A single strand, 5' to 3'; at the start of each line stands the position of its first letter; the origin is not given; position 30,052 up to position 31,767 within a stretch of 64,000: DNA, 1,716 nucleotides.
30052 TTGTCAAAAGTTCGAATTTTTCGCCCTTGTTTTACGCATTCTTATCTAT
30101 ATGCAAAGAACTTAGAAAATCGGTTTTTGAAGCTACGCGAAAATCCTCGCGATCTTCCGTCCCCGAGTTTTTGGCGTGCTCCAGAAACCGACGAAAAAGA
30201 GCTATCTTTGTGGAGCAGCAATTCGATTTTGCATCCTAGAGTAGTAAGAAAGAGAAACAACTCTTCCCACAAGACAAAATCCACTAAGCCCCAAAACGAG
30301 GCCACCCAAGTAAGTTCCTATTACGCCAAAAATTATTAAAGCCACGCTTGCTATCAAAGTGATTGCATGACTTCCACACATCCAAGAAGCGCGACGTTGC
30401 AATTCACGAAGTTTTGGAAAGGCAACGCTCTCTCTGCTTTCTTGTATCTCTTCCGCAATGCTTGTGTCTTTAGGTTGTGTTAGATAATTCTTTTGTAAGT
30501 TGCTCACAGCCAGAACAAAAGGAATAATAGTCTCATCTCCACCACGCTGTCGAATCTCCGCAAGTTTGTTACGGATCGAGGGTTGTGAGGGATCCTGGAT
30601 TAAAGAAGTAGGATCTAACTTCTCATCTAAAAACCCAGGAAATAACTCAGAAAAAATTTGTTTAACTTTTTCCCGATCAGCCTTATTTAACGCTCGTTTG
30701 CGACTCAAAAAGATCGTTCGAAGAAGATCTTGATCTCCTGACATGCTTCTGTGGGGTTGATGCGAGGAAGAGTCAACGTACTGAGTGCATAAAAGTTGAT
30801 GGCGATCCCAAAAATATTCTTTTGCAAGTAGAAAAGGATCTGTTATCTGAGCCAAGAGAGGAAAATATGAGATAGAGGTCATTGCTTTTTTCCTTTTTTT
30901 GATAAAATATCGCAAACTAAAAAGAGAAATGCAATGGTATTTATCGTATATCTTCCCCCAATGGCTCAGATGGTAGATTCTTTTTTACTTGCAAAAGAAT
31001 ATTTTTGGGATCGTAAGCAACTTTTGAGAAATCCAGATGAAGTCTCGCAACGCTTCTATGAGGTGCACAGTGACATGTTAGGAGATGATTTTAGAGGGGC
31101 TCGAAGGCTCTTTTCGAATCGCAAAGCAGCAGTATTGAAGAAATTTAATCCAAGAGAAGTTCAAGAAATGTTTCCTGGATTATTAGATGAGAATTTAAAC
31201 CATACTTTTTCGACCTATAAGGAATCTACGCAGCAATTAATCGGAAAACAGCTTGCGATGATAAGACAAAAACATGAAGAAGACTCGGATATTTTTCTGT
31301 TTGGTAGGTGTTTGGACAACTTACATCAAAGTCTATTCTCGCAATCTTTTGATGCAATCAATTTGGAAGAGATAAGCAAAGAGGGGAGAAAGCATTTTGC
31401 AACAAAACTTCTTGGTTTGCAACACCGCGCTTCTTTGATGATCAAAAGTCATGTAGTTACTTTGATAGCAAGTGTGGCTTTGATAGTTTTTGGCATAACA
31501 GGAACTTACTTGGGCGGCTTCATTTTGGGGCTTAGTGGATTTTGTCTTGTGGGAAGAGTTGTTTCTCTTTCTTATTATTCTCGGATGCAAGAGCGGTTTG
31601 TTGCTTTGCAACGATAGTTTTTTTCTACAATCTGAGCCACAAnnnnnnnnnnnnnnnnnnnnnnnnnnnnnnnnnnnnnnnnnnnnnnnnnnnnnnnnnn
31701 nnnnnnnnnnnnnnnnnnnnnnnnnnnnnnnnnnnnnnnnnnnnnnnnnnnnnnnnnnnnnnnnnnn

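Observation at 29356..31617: Three paralogous Inc-like genes inserted between sctC and pkn5, with recent gene conversion and a premature stop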

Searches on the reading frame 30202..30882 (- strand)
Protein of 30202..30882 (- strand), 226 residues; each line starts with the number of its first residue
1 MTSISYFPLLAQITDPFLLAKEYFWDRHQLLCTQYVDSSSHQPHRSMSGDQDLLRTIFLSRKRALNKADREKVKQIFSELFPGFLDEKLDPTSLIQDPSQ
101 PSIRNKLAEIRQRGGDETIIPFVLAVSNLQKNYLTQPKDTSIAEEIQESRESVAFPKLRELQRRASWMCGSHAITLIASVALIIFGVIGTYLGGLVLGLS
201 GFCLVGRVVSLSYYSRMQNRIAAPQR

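Call 6: search_protein_families(library=pfam, proteins=[window:30202-30882:-], max_evalue=1)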
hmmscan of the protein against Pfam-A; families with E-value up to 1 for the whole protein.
window:30202-30882:- (226 aa): 1 family
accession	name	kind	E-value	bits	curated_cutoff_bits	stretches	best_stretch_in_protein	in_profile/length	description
PF12460.14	MMS19_C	-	0.068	12.6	32.9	1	29-147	70-182/426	RNAPII transcription regulator C-terminal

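Call 7: find_homologous_proteins(query=window:30202-30882:-, max_evalue=0.01)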
Query window:30202-30882:- (226 aa): 3 proteins with E <= 0.01 among 502 candidates.
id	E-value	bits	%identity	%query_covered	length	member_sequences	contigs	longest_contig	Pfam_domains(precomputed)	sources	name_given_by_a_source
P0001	2.4e-144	496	100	100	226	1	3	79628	-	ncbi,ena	-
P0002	6.0e-86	306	72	97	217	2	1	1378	-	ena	-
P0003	1.7e-48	183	51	100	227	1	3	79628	-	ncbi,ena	-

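Call 8: find_encoding_contigs(protein=P0001, flank=10000, max_places=6)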
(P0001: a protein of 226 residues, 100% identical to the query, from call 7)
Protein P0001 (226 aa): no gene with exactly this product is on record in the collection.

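Call 11: list_cluster_members(proteins=[P0001, P0002, P0003])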
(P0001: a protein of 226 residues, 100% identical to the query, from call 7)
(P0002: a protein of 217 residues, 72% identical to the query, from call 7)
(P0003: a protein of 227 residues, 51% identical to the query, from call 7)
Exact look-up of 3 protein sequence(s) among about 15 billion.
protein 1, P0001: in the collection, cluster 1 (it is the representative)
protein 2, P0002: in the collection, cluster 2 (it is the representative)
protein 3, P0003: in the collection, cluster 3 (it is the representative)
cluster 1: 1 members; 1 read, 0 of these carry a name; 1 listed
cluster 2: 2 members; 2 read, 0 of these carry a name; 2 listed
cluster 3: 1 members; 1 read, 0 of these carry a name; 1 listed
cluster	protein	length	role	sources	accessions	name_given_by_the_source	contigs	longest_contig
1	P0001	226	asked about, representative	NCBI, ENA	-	-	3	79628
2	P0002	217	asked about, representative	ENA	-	-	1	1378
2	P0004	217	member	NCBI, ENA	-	-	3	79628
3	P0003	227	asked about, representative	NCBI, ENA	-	-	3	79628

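Call 15: find_encoding_contigs(protein=P0002, flank=10000)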
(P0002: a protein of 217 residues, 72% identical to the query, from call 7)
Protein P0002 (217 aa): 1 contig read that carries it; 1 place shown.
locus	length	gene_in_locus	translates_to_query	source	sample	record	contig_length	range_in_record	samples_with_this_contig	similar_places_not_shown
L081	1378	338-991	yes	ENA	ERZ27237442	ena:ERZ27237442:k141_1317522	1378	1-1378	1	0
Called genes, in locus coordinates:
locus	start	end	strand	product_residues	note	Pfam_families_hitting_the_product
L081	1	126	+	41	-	?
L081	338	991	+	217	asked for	-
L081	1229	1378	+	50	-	?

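Call 16: find_encoding_contigs(protein=P0003, flank=10000)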
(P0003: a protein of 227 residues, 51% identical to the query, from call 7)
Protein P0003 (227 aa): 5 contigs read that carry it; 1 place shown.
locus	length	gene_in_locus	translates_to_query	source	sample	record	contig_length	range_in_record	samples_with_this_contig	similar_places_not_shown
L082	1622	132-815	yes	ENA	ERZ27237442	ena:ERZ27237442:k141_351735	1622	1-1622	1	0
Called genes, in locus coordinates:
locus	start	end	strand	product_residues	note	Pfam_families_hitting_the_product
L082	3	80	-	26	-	?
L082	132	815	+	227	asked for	-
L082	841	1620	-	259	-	?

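Call 27: predict_structure(alignment_id=A1)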
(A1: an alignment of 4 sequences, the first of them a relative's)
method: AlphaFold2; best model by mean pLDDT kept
length: 226 residues; sequences in the alignment: 4
mean_pLDDT: 46.2   pTM: 0.23
mean pLDDT of the five models: 46.2, 45.7, 45.5, 39.7, 35.2
residues with pLDDT >= 90: 0; 70-90: 9; 50-70: 78; < 50: 139
segments of 3 or more residues with pLDDT < 50: 1-58, 79-101, 114-116, 126-172, 224-226
pLDDT, mean of each block of 10 residues (from residue 1): 26 34 32 28 32 44 54 53 41 40 57 53 50 35 32 37 39 56 68 68 68 65 50
secondary structure, 60 per line:
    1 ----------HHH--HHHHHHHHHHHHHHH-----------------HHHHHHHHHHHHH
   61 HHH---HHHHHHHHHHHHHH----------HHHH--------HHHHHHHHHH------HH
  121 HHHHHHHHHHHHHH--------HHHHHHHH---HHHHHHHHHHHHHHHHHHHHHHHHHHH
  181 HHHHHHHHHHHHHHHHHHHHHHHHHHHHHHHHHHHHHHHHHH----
elements in order: H16-30 H48-63 H67-80 H91-94 H103-112 H119-134 H143-150 H154-222

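Call 29: search_protein_representatives(alignment_id=A1)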
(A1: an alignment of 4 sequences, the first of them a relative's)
Query: 4 sequences, 228 profile positions. Proteins with E-value up to 0.001 (for the whole library): 3; up to 1e-10: 2; up to 1e-30: 2. The best 3 are listed.
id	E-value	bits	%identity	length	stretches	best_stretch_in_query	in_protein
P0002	5.6e-127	438.5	-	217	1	1-221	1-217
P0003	6.0e-118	408.9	-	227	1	1-228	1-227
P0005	1.6e-09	54.3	-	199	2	134-222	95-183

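Call 31: find_encoding_contigs(protein=P0005, flank=10000)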
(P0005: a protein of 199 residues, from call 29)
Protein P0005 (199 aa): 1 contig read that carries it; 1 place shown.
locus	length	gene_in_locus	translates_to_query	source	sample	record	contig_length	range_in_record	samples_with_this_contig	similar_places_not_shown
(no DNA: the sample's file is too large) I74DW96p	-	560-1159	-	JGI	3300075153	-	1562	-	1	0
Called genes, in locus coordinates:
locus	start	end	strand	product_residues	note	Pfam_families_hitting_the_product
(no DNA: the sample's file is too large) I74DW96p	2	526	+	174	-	PF26540:GcpE_C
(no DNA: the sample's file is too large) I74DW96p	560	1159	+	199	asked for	-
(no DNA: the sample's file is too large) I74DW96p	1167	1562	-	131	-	?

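Call 33: find_homologous_proteins(query=A2, max_evalue=1)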
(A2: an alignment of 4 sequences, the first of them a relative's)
Query A2 (4 sequences) (226 aa, profile of the alignment): 4 proteins with E <= 1 among 5113 candidates.
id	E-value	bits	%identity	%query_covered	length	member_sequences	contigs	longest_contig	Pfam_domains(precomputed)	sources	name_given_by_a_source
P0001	9.3e-108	377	100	100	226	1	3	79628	-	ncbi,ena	-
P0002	7.9e-107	374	72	97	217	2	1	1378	-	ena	-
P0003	1.3e-105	370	51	100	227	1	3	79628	-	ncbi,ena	-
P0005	3.8e-66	241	25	94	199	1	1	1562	-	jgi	jgi:hypothetical protein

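Call 44: find_related_loci(query=A2, collection=metagenome_contigs, flank=10000)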
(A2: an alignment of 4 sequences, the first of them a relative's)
Query A2 (226 aa) in metagenome_contigs; peptide patterns used: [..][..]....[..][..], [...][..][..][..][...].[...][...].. (x = any residue, [..] = any of these).
600 stretches matched a pattern, but none encodes a relative of the query by tblastn (E <= 1e-3).

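Call 45: find_related_loci(query=P0005, collection=metagenome_contigs, flank=10000)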
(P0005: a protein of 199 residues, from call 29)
Query P0005 (199 aa) in metagenome_contigs; peptide patterns used: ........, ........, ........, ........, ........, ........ (x = any residue, [..] = any of these).
600 stretches matched a pattern, but none encodes a relative of the query by tblastn (E <= 1e-3).

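Call 47: search_protein_families(library=ncbifam, proteins=[P0001, P0004, P0003, P0005], max_evalue=1)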
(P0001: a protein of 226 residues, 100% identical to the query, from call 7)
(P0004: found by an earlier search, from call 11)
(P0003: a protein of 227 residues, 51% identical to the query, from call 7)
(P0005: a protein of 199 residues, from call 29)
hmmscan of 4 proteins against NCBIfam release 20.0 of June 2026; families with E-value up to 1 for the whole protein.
P0001 (226 aa): 0 families

P0004 (217 aa): 0 families

P0003 (227 aa): 2 families
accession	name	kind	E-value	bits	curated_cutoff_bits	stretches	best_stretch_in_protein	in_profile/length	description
TIGR00916.1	2A0604s01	subfamily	0.044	13.4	148.6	1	150-199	171-218/231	SecD/SecF family protein translocase subunit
TIGR01129.1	secD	equivalog_domain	0.1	11.7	244.4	1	149-189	329-369/397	protein translocase subunit SecD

P0005 (199 aa): 0 families

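Call 48: search_protein_families(library=phrogs, proteins=[P0001, P0004, P0003, P0005], max_evalue=1)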
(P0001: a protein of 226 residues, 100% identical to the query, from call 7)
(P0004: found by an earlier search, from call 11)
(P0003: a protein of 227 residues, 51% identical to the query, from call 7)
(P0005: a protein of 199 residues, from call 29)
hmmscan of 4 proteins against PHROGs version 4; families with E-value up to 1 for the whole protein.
P0001 (226 aa): 0 families

P0004 (217 aa): 0 families

P0003 (227 aa): 2 families
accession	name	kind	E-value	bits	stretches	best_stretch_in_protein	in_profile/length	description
phrog_4464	-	tail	0.014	16.6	0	47-81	68-102/111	tail assembly chaperone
phrog_1953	-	unknown function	0.33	11.9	1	169-198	1-30/60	-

P0005 (199 aa): 0 families

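Call 49: search_solved_structures(query=A2, max_evalue=10)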
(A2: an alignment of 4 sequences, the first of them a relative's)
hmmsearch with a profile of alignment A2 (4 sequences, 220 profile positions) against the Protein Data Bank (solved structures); distinct sequences matched with E-value up to 10: 4.
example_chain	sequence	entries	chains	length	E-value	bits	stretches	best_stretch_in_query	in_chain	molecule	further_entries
5eqj_B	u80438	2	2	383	0.17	14.9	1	3-77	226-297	tRNA (adenine(58)-N(1))-methyltransferase catalytic subunit TRM61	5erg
4xtk_A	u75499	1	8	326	0.52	13.2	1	20-69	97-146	CRISPR-associated endonuclease Cas1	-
9atl_A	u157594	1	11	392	3.2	10.7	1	87-145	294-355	Flagellin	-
7b9v_D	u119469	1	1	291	5.3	9.9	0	94-148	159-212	Splicing factor YJU2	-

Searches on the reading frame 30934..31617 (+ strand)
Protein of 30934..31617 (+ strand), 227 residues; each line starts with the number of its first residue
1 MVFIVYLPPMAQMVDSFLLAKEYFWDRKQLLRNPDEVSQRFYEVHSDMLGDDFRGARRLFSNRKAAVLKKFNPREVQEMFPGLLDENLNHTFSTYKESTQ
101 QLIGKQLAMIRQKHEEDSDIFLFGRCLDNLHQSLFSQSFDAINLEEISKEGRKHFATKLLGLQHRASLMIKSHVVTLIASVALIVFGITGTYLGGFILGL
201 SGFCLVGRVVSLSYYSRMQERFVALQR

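Call 6: search_protein_families(library=pfam, proteins=[window:30934-31617:+], max_evalue=1)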
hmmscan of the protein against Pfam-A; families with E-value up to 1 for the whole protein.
window:30934-31617:+ (227 aa): 5 families
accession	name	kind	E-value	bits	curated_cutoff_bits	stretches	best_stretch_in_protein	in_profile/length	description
PF20715.2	DUF6827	-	0.021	15.1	26.9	1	86-115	118-147/158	Domain of unknown function (DUF6827)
PF15963.11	Myb_DNA-bind_7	-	0.055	13.7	31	1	35-101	13-77/88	Myb DNA-binding like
PF18476.7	PIN_8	-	0.057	13.8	26.1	1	19-158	40-165/227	PIN like domain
PF21109.2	Stonustoxin_helical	-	0.13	12.8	27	1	86-138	33-82/96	Stonustoxin helical domain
PF25056.1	DUF7793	-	0.18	12.2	26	1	139-180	43-84/113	Domain of unknown function (DUF7793)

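Call 9: find_related_loci(query=window:30934-31617:+, collection=genome_contigs, flank=10000)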
Query window:30934-31617:+ (227 aa) in genome_contigs; peptide patterns used: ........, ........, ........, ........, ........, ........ (x = any residue, [..] = any of these).
44 stretches matched a pattern, but none encodes a relative of the query by tblastn (E <= 1e-3).
